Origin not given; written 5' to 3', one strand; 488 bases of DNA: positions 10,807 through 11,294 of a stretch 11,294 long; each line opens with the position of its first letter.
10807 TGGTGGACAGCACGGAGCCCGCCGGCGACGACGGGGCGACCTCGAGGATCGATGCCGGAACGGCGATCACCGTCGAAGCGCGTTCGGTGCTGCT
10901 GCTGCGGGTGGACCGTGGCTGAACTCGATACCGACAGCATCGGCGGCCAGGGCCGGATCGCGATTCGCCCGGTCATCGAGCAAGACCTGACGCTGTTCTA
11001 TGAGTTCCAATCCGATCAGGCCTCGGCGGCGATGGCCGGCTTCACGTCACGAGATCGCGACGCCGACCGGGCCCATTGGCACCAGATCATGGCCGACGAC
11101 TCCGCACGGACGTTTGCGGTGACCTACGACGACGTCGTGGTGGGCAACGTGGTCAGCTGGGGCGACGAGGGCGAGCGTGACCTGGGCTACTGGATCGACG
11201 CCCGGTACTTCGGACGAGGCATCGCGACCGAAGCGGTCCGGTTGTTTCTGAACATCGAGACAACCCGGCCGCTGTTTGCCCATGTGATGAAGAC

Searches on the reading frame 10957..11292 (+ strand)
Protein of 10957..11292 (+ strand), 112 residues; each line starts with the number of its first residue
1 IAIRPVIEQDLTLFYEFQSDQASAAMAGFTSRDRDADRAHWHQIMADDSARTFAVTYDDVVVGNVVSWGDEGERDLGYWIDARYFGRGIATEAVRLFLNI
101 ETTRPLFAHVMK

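Call 72: search_protein_families(library=pfam, proteins=[window:10957-11292:+], max_evalue=0.1)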
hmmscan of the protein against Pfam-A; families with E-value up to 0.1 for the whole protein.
window:10957-11292:+ (112 aa): 2 families
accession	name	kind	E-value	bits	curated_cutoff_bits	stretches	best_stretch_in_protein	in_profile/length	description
PF13302.13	Acetyltransf_3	-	1.3e-10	42.5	25.4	1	3-100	4-107/138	Acetyltransferase (GNAT) domain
PF00583.31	Acetyltransf_1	-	0.00052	20.7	20.7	1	31-96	14-83/116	Acetyltransferase (GNAT) family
